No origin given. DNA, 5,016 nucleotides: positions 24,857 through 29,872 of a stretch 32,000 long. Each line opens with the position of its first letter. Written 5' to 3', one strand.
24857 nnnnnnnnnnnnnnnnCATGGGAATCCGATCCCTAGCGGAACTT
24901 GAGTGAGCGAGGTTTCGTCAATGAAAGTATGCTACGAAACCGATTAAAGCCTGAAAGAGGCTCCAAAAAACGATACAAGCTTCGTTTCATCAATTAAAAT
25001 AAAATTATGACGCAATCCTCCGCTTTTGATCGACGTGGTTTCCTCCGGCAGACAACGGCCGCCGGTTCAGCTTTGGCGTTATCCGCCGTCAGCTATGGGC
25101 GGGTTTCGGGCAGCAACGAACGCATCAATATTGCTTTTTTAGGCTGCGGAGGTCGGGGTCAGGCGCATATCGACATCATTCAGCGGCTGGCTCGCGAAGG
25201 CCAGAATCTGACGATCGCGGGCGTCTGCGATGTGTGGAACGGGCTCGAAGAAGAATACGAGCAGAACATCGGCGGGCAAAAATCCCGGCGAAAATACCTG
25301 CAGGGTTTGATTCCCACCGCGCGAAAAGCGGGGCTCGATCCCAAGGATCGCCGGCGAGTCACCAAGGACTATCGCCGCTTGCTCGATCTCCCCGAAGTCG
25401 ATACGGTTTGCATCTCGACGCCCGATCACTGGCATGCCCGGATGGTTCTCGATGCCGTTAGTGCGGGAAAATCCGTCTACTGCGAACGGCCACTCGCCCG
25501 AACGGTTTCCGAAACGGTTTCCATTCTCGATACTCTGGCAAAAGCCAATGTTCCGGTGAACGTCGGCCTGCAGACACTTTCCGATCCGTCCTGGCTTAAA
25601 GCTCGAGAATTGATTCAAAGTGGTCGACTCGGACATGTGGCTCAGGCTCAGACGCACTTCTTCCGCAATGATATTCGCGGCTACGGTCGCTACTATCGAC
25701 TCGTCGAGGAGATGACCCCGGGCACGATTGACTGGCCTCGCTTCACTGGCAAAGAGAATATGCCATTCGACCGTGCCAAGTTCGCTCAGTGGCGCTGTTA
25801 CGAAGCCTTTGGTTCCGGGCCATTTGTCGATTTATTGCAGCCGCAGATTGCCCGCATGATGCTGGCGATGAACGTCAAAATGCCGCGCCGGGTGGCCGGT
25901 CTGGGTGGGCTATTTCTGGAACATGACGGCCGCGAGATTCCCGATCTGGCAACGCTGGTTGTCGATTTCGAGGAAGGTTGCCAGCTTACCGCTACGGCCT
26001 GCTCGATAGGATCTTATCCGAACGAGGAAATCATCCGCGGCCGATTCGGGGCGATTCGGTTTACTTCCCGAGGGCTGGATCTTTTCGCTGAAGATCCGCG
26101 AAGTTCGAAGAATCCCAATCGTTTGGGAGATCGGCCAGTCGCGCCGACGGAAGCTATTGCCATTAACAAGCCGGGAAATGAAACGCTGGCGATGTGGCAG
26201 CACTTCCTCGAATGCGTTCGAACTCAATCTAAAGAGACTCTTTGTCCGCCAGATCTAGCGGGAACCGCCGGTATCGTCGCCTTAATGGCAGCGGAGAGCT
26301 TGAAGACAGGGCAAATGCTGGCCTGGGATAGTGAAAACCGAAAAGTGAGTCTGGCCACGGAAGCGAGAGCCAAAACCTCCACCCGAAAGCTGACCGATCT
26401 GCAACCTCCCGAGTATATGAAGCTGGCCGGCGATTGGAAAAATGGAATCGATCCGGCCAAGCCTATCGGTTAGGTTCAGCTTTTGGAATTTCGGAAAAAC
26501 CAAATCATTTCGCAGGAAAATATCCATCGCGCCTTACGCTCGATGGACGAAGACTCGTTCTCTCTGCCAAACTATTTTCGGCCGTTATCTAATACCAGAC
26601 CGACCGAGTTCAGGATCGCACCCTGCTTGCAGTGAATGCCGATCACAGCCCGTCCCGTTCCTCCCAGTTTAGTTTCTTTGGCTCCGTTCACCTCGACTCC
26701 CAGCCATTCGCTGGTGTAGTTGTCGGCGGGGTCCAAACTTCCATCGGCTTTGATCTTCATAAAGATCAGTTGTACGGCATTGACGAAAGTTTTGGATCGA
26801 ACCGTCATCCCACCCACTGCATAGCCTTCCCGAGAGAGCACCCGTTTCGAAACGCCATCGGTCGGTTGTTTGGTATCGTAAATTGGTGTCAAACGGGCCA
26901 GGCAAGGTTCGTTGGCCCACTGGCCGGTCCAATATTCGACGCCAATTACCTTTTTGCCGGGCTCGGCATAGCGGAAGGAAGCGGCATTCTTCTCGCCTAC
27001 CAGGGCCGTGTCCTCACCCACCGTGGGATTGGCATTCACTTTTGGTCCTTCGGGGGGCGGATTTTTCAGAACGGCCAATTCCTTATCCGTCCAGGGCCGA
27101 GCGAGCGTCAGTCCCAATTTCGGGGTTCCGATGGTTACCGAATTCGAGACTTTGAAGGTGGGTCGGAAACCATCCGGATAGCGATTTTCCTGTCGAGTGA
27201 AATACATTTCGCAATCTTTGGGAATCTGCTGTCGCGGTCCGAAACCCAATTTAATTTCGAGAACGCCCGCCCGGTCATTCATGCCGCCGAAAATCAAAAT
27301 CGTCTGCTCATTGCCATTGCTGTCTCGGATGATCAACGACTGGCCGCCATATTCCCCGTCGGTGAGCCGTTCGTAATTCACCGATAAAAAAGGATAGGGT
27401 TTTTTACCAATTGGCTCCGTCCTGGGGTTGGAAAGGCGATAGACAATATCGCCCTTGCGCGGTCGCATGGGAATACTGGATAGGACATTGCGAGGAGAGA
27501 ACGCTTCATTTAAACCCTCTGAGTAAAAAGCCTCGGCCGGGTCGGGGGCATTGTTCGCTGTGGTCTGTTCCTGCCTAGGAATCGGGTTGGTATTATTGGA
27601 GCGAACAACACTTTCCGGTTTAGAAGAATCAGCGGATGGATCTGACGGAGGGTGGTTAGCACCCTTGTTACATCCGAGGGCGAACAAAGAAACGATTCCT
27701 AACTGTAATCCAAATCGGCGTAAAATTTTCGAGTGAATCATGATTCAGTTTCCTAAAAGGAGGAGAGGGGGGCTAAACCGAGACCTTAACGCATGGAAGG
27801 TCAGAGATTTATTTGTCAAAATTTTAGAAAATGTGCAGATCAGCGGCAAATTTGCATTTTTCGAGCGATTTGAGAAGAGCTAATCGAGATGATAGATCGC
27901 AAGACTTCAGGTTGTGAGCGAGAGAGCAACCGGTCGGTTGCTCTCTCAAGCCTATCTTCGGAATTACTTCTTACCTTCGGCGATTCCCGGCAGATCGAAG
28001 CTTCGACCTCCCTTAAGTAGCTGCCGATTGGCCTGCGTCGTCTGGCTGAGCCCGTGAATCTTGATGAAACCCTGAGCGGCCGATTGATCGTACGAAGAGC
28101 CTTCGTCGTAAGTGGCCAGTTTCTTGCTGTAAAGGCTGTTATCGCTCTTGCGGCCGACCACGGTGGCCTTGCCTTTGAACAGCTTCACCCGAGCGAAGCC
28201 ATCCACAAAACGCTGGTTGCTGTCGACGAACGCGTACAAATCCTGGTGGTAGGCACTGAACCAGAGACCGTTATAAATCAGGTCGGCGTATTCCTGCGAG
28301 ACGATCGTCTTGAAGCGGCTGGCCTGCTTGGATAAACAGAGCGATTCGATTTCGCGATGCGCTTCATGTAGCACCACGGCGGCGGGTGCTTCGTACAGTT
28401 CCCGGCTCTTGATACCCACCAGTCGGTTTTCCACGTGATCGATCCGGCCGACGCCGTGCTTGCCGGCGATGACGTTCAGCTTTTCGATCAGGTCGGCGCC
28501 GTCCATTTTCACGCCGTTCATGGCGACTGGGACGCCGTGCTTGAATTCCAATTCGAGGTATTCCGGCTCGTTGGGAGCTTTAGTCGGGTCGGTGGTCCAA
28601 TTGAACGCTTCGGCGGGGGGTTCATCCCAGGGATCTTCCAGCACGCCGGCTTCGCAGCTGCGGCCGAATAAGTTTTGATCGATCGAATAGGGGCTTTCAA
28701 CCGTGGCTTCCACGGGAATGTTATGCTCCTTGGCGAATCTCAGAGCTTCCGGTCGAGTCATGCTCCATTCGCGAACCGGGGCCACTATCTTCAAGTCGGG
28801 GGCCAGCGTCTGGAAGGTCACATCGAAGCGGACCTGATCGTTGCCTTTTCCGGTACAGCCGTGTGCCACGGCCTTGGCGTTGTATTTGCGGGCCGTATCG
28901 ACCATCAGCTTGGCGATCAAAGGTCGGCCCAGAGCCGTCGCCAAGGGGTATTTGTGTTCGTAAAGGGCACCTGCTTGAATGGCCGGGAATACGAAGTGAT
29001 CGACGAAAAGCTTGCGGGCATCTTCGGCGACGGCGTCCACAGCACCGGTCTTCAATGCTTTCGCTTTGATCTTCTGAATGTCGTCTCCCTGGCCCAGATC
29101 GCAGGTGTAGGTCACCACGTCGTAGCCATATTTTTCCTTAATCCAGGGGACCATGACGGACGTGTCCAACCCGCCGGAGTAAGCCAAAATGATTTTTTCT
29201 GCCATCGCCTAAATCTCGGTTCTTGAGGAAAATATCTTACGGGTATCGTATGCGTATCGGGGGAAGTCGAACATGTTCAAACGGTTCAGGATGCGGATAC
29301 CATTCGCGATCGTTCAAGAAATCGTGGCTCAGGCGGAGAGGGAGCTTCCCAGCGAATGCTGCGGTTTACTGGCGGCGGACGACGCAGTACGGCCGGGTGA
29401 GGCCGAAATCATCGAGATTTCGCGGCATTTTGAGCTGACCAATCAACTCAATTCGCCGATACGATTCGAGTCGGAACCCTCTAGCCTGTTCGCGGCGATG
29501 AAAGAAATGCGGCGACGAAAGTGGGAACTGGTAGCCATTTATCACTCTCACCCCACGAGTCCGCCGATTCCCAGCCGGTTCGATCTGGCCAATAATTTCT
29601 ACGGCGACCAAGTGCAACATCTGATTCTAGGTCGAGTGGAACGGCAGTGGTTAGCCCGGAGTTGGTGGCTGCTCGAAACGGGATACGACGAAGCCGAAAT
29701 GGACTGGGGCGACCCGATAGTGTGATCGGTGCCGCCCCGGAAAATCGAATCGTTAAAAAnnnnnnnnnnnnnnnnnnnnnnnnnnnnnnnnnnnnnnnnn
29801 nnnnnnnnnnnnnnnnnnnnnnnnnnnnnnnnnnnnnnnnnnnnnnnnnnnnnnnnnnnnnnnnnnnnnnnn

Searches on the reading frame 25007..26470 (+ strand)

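Call 14: search_protein_families(library=pfam, proteins=[window:25007-26470:+], max_evalue=0.00001)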
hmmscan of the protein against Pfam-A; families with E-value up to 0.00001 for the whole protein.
window:25007-26470:+ (488 aa): 2 families
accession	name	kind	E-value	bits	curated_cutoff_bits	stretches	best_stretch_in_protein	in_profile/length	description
PF01408.29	GFO_IDH_MocA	-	3.3e-15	57.3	24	1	40-187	1-119/120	Oxidoreductase family, NAD-binding Rossmann fold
PF22725.1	GFO_IDH_MocA_C3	-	3.5e-07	30.7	27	0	232-343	7-116/124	GFO/IDH/MocA C-terminal domain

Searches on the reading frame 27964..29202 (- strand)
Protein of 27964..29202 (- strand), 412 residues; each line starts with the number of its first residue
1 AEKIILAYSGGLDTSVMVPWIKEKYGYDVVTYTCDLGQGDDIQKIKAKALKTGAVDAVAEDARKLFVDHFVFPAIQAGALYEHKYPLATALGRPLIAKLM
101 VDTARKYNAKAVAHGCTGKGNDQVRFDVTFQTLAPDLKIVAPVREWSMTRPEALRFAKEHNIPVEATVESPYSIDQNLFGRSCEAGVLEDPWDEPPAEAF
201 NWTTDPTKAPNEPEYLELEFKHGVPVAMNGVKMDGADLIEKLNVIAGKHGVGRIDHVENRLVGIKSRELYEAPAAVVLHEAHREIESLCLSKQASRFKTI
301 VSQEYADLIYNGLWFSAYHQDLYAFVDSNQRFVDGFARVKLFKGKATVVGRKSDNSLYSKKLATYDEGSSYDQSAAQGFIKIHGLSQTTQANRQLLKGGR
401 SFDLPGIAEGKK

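Call 44: search_protein_families(library=pfam, proteins=[window:27964-29202:-], max_evalue=0.0001)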
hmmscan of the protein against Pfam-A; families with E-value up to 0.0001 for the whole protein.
window:27964-29202:- (412 aa): 2 families
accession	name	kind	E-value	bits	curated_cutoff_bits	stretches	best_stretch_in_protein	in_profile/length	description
PF20979.2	Arginosuc_syn_C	-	3e-91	305.3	27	1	172-387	1-216/219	Arginosuccinate synthase C-terminal domain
PF00764.25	Arginosuc_synth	-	6.2e-69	231.6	27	1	3-163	1-162/162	Arginosuccinate synthase N-terminal HUP domain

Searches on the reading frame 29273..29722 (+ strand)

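Call 44: search_protein_families(library=pfam, proteins=[window:29273-29722:+], max_evalue=0.0001)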
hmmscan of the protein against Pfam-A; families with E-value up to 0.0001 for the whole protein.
window:29273-29722:+ (150 aa): 1 family
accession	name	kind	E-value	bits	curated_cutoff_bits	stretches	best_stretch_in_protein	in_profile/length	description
PF14464.11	Prok-JAB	-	1.7e-22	79.9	25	1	13-133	4-113/114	Prokaryotic homologs of the JAB domain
